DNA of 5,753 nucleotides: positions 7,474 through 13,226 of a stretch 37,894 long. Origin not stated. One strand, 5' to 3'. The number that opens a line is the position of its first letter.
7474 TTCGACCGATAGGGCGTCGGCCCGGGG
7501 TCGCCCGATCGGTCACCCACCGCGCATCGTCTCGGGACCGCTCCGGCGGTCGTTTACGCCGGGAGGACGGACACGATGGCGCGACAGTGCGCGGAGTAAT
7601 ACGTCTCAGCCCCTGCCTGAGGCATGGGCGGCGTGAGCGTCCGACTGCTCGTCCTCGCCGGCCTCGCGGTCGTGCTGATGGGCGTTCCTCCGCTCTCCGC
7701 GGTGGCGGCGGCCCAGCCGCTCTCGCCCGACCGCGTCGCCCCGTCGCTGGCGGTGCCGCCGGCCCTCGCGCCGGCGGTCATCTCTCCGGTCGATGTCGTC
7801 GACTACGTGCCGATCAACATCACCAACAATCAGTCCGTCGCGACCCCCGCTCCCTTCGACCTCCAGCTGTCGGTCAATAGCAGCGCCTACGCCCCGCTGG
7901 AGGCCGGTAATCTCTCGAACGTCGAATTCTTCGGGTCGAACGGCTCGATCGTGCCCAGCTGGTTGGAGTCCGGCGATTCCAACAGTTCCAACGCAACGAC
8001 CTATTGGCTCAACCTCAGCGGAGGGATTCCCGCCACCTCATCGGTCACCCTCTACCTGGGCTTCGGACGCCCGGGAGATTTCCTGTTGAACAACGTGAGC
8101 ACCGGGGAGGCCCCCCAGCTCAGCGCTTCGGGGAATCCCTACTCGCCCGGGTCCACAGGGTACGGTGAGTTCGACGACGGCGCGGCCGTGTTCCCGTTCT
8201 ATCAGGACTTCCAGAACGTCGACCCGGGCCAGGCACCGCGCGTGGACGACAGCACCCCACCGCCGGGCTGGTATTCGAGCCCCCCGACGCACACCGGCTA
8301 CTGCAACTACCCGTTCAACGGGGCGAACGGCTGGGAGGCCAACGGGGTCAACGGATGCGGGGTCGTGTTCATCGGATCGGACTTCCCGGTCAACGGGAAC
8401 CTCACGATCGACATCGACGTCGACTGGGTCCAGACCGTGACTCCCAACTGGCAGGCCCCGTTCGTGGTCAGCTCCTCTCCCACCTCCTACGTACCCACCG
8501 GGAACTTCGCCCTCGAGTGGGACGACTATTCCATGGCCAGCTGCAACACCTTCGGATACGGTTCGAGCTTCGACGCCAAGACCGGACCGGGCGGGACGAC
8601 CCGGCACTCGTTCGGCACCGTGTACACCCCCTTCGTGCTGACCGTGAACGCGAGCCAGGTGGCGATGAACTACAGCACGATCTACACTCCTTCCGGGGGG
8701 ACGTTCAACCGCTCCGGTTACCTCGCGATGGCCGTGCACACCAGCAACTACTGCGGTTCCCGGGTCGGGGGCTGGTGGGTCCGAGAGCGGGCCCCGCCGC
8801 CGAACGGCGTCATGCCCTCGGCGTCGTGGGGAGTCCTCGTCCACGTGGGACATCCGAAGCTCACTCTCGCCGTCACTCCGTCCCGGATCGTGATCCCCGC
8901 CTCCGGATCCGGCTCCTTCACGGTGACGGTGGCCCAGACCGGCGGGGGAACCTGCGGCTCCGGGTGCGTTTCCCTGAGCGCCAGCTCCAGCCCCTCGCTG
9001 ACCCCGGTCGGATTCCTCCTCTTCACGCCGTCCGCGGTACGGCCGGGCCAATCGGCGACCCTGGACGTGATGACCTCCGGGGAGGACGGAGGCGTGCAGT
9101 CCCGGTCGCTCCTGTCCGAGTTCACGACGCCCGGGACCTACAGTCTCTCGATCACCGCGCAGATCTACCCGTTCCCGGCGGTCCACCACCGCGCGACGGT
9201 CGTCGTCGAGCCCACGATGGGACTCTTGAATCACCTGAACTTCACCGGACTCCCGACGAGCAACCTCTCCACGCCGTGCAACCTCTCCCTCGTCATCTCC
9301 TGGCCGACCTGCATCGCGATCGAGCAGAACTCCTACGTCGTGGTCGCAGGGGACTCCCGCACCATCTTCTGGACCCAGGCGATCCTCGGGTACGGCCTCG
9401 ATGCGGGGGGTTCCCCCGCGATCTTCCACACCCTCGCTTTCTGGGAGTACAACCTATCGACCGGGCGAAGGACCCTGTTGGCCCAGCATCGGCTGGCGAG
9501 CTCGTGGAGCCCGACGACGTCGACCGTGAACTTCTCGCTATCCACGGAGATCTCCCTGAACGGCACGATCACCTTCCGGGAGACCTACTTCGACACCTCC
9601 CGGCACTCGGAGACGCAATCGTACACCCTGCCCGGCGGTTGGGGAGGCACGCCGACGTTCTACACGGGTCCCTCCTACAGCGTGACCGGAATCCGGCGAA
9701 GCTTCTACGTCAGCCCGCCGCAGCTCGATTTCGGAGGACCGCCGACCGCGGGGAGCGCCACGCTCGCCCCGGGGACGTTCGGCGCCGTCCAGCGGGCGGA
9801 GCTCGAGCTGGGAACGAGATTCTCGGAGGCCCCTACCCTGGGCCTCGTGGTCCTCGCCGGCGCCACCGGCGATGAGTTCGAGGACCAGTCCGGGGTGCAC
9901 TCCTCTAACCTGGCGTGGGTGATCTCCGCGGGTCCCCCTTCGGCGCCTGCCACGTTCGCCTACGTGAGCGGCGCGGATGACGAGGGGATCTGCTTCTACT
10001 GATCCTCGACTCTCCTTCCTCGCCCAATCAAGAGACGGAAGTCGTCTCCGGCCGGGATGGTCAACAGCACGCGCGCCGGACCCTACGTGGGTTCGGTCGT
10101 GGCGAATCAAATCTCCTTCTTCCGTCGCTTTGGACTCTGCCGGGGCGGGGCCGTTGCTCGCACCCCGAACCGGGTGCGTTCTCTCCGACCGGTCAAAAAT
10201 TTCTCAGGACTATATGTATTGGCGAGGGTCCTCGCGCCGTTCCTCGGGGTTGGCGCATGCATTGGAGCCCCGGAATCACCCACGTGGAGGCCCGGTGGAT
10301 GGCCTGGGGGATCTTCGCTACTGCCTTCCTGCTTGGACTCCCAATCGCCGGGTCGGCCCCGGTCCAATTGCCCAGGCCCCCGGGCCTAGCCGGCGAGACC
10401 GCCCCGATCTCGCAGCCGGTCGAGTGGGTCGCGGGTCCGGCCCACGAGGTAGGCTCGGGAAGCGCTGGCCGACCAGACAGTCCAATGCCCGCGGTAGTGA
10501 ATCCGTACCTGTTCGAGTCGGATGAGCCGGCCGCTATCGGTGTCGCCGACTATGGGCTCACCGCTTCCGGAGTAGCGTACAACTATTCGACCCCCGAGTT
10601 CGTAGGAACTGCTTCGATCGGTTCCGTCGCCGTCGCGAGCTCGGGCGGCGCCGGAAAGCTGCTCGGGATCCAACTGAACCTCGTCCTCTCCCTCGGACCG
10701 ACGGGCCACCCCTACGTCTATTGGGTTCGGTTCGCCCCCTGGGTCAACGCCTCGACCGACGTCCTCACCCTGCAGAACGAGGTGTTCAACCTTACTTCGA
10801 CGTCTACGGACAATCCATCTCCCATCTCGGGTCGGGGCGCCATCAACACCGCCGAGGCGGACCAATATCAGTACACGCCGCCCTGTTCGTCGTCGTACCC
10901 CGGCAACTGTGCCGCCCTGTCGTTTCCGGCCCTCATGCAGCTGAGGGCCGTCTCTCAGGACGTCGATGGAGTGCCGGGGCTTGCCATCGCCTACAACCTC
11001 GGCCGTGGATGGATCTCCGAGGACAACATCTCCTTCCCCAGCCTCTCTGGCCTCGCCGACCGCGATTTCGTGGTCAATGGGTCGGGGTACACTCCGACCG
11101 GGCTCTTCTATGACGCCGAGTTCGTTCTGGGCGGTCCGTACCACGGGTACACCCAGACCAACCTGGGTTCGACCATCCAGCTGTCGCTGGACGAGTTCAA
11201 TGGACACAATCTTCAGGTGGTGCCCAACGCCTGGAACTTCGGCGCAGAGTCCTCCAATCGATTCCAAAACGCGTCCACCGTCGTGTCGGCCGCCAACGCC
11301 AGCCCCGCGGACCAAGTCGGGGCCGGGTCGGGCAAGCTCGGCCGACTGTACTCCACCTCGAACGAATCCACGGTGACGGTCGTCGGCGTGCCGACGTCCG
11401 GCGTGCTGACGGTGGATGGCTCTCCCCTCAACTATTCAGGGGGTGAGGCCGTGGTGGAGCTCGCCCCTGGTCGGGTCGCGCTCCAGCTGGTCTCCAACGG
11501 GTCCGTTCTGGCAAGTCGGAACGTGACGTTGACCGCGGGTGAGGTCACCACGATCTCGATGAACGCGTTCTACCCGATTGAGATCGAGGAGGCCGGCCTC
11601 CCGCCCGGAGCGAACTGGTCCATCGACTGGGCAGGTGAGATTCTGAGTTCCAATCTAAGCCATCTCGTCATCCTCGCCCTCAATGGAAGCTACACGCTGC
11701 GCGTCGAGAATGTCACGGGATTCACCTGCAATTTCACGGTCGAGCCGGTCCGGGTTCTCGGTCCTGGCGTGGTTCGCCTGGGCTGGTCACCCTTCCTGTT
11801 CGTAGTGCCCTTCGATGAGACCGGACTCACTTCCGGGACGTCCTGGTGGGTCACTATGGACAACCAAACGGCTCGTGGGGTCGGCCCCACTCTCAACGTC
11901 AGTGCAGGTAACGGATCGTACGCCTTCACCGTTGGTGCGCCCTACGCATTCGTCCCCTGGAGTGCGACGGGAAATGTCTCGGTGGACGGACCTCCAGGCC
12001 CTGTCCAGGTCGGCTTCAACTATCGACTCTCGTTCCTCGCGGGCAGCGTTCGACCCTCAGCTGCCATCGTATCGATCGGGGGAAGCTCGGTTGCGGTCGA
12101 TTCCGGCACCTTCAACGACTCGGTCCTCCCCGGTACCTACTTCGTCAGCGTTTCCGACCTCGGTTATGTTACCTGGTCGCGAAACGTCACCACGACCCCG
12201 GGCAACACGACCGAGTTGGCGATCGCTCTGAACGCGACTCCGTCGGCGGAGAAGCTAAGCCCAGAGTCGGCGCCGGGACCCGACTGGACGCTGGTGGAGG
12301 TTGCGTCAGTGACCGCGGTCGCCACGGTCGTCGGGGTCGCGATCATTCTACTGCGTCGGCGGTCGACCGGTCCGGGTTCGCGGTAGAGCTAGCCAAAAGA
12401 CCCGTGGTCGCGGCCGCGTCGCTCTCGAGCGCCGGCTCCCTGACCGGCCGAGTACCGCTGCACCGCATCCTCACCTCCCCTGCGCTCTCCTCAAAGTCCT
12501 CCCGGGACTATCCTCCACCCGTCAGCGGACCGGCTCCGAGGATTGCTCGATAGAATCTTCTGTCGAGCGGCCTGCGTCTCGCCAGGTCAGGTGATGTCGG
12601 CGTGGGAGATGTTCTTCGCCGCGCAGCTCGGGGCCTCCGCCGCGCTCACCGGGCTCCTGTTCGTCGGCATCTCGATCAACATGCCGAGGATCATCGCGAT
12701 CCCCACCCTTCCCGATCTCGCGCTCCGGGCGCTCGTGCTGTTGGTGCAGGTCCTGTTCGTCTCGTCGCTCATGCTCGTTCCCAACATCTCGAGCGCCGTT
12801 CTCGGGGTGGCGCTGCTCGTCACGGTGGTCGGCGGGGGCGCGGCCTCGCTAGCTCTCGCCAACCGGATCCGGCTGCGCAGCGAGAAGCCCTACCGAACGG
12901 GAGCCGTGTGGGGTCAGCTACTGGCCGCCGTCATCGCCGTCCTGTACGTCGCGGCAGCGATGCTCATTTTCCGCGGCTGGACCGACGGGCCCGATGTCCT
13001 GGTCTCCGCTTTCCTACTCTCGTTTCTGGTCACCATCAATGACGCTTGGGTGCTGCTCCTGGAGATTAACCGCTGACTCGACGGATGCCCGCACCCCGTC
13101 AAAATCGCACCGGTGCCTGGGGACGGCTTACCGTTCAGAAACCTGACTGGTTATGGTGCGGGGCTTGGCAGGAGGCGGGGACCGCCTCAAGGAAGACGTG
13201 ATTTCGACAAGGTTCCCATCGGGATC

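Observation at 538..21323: Six paralogous secreted, Cys-patterned, sequon-rich proteins of unknown function within 21 kb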

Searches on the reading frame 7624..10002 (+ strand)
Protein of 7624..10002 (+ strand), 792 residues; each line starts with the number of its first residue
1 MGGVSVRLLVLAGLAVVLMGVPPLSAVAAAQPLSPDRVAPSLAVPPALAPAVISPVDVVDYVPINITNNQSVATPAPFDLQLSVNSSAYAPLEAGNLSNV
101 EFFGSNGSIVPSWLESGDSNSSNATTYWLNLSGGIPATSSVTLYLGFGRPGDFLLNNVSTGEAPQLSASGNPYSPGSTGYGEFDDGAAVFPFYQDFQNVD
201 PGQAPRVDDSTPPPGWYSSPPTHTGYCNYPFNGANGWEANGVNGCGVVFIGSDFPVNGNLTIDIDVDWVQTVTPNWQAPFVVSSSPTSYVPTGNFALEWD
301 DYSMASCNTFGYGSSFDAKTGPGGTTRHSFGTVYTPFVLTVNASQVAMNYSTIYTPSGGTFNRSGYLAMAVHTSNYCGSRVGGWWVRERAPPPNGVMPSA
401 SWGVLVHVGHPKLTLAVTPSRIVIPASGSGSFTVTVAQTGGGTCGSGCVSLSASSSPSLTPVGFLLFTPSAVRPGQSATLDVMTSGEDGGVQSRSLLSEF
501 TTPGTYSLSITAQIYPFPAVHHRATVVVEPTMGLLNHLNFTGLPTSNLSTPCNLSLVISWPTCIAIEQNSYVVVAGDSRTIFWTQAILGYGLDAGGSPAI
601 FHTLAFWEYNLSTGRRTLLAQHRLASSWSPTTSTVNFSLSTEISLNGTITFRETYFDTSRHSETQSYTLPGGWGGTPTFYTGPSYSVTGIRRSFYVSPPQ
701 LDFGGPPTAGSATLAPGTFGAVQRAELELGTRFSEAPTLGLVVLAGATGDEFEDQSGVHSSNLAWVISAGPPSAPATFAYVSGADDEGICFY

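Call 11: search_protein_families(library=pfam, proteins=[window:7624-10002:+], max_evalue=0.01)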
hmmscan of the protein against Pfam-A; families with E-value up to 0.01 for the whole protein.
window:7624-10002:+ (792 aa): 1 family
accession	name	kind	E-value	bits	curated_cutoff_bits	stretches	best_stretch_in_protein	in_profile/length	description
PF10102.14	DUF2341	-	0.001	19.9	23.4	0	97-150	2-53/84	Domain of unknown function (DUF2341)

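Call 69: search_protein_families(library=ncbifam, proteins=[window:7624-10002:+], max_evalue=1)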
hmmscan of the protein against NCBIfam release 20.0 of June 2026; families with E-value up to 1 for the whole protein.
window:7624-10002:+ (792 aa): 0 families

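Call 86: search_protein_families(library=pfam, proteins=[window:7624-10002:+], max_evalue=0.1)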
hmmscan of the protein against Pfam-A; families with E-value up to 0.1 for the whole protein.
window:7624-10002:+ (792 aa): 1 family
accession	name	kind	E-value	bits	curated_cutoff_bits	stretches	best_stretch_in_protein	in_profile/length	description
PF10102.14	DUF2341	-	0.001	19.9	23.4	0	97-150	2-53/84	Domain of unknown function (DUF2341)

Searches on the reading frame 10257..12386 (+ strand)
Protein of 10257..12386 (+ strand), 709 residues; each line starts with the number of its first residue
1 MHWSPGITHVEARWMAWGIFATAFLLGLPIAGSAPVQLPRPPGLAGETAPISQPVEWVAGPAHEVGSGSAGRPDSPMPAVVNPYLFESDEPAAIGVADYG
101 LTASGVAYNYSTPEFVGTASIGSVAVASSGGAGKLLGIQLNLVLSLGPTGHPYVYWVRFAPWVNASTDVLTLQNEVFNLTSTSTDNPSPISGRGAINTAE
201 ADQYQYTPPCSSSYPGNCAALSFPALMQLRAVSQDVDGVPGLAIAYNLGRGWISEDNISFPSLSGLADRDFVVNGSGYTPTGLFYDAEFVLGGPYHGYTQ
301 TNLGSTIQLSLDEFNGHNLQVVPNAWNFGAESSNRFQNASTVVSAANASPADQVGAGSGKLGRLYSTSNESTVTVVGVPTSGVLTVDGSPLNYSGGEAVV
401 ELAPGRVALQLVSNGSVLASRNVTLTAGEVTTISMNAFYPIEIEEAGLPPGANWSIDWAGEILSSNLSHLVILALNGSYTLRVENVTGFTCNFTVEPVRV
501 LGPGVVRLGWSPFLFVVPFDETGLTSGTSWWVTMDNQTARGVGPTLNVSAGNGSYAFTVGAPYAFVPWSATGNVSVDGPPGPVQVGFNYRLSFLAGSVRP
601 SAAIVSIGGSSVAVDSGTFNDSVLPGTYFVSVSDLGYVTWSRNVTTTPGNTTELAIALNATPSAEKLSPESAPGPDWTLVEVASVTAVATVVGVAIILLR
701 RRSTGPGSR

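Call 11: search_protein_families(library=pfam, proteins=[window:10257-12386:+], max_evalue=0.01)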
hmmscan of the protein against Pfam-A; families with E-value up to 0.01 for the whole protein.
window:10257-12386:+ (709 aa): 3 families
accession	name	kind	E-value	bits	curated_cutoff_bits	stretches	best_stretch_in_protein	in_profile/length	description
PF05317.16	Thermopsin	-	3.6e-46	158.2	25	1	80-338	2-255/256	Thermopsin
PF08308.17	PEGA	-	1.8e-07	31.4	20.8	1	600-660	10-69/71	PEGA domain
PF13620.12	CarboxypepD_reg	-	3.8e-06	27.6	32.3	1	614-658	35-81/82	Carboxypeptidase regulatory-like domain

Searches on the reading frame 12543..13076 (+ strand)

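Call 11: search_protein_families(library=pfam, proteins=[window:12543-13076:+], max_evalue=0.01)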
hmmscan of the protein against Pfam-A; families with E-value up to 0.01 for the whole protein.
window:12543-13076:+ (177 aa): 0 families

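Call 69: search_protein_families(library=ncbifam, proteins=[window:12543-13076:+], max_evalue=1)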
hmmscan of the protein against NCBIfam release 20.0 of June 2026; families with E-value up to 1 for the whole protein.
window:12543-13076:+ (177 aa): 2 families
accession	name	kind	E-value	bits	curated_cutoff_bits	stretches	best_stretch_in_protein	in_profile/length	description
NF010194.0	PRK13673.1-1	equivalog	0.0096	16.6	192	1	99-140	73-114/121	hypothetical protein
NF004519.0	PRK05864.1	equivalog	0.03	13.6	337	1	55-126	86-151/276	enoyl-CoA hydratase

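Call 86: search_protein_families(library=pfam, proteins=[window:12543-13076:+], max_evalue=0.1)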
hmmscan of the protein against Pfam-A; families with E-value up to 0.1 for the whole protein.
window:12543-13076:+ (177 aa): 2 families
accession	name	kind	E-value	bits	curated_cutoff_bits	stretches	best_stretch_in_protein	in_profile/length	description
PF19447.4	DUF5985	-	0.031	15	27.3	1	125-169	3-48/86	Family of unknown function (DUF5985)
PF24057.1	DUF7358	-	0.086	12.9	27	0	47-144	21-119/229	Domain of unknown function (DUF7358)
